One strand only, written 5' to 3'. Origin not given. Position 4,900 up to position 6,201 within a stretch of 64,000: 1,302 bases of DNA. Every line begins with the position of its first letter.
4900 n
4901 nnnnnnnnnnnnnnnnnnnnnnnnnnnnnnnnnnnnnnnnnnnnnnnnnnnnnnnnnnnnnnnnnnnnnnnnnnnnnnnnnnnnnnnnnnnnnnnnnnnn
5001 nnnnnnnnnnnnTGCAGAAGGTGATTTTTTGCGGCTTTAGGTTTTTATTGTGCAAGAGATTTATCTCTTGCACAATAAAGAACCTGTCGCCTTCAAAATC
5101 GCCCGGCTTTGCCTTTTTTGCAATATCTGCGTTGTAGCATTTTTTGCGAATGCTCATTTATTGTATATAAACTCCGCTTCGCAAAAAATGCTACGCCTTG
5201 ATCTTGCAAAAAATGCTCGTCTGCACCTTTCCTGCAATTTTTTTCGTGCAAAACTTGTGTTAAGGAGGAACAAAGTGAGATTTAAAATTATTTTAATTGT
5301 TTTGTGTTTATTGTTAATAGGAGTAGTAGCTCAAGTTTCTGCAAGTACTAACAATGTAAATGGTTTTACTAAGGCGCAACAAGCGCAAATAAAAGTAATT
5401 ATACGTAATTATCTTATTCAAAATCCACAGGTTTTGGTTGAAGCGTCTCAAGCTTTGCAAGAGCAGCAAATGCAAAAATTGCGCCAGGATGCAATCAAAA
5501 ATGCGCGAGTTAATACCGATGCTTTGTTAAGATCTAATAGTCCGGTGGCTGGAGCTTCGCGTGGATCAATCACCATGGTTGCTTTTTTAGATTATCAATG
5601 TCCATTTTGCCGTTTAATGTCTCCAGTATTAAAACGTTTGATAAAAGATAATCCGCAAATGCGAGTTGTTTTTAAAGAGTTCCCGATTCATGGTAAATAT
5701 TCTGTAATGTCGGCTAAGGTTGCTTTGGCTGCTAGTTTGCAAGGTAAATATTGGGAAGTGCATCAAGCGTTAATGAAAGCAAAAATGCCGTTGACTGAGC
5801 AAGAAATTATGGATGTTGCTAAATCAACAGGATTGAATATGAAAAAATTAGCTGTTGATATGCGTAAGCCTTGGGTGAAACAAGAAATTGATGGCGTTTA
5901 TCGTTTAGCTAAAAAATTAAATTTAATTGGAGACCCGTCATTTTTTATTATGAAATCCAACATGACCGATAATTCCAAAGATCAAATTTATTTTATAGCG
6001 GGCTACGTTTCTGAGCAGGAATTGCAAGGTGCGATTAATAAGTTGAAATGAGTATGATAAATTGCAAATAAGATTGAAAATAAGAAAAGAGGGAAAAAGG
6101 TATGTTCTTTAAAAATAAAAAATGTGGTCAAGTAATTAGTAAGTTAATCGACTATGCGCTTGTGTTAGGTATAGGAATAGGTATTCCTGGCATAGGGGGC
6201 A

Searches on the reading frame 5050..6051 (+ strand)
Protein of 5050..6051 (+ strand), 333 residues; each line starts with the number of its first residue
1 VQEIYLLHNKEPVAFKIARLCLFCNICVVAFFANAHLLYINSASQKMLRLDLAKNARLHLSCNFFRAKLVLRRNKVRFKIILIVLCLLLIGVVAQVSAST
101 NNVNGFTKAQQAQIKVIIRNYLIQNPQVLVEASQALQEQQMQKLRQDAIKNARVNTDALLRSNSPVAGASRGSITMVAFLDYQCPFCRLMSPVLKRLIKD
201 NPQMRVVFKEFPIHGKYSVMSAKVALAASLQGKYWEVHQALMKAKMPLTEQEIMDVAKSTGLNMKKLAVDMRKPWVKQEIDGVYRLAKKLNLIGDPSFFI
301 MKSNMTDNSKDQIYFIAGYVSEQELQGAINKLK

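Call 92: search_protein_families(library=ncbifam, proteins=[window:5050-6051:+], max_evalue=0.001)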
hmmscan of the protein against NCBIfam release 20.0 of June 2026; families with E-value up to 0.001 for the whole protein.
window:5050-6051:+ (333 aa): 2 families
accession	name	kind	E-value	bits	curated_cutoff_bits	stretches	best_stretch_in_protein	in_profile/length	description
NF041057.1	Rcas_1661_fam_Se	equivalog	1.8e-11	44.1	190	1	85-302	5-228/247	Rcas_1661 family thioredoxin-like (seleno)lipoprotein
TIGR02738.1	TrbB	equivalog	0.00016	21.4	132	1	134-199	17-77/153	type-F conjugative transfer system pilin assembly thiol-disulfide isomerase TrbB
